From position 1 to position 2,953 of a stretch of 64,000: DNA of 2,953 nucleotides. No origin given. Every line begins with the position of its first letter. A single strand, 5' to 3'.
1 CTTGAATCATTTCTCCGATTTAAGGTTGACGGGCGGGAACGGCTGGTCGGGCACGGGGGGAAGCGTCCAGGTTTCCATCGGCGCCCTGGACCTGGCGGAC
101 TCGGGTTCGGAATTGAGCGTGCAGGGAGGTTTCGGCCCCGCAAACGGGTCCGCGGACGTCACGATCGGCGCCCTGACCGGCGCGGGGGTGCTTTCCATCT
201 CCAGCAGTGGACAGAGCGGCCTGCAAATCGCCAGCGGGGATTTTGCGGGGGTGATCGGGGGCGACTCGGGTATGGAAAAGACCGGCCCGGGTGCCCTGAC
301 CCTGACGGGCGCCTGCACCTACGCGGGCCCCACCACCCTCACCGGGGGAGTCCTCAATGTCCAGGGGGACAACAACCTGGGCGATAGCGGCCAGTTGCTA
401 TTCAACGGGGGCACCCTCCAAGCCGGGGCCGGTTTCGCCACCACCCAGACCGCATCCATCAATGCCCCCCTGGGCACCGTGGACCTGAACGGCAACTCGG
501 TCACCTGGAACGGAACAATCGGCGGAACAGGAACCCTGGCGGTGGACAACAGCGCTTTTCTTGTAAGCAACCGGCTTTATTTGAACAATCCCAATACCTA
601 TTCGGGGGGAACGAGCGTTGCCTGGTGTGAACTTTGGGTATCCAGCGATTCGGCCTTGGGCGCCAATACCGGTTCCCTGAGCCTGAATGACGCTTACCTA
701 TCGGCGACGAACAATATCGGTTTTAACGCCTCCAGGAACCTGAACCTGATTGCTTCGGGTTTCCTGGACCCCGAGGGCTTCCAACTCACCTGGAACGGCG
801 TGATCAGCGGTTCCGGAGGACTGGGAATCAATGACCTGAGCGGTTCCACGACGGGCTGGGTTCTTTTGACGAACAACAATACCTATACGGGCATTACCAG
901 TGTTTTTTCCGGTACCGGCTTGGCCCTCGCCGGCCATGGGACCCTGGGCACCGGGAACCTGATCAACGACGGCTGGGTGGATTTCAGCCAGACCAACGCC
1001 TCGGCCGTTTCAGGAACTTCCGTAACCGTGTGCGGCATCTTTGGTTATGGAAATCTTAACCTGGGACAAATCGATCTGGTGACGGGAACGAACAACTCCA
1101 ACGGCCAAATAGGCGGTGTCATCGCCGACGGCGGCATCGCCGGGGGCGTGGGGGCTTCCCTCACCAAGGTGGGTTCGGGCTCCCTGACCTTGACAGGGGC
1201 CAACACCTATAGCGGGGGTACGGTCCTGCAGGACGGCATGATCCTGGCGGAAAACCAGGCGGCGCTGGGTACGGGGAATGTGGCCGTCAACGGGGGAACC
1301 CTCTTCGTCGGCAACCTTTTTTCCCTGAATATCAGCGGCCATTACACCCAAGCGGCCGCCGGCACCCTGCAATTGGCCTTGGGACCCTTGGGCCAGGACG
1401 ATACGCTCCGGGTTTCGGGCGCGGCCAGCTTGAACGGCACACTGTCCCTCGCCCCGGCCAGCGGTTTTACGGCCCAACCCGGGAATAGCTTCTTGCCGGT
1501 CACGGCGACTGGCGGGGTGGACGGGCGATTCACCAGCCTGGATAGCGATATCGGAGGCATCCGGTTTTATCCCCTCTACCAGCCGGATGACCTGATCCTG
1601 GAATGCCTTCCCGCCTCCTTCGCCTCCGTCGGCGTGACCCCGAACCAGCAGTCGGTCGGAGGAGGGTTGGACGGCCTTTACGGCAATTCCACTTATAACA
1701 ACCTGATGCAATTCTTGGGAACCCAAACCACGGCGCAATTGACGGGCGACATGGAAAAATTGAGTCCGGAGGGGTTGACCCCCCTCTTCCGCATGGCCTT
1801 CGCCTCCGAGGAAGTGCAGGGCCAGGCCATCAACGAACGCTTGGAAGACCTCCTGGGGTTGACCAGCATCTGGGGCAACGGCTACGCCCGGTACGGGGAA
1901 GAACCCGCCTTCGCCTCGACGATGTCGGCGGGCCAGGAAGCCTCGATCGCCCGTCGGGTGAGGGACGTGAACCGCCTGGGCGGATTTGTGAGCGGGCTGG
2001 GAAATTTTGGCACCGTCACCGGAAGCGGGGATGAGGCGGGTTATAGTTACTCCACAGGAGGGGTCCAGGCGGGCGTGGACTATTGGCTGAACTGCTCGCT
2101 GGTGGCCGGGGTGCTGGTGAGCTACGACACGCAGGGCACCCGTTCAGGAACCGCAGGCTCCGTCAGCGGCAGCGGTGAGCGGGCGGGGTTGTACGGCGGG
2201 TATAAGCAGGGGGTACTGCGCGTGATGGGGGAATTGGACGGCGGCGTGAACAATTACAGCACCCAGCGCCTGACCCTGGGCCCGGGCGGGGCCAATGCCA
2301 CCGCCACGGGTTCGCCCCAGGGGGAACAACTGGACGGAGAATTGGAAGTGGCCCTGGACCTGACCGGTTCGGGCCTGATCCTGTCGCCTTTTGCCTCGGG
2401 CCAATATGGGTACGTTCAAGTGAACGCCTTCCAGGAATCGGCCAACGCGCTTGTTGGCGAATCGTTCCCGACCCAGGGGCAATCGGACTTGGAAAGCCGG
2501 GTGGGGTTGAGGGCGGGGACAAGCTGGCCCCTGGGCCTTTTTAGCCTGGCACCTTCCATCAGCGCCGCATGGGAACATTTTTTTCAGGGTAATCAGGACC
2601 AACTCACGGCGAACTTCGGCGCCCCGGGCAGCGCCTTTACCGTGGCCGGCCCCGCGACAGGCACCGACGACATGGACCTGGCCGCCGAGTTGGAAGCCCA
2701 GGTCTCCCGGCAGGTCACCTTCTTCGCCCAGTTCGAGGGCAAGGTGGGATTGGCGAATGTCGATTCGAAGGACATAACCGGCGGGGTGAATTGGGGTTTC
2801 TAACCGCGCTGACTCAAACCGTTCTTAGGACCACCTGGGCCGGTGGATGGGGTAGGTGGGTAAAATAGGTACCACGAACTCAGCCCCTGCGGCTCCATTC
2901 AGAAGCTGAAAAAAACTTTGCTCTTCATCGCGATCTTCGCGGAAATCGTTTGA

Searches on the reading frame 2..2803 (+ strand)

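Call 17: search_protein_families(library=ncbifam, proteins=[window:2-2803:+], max_evalue=0.001)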
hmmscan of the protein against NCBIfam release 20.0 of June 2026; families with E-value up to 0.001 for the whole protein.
window:2-2803:+ (933 aa): 3 families
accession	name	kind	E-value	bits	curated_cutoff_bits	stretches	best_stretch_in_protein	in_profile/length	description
NF051851.1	AtpSerPepEprS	equivalog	3e-21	75.2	1700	1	385-933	450-988/988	autotransporter serine peptidase EprS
TIGR02601.1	autotrns_rpt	repeat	3.7e-15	55.4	19.85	2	386-415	1-30/32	beta strand repeat protein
NF011847.1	PRK15319.1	equivalog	1.1e-09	36.1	2249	1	385-459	1014-1092/2050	fibronectin-binding autotransporter adhesin ShdA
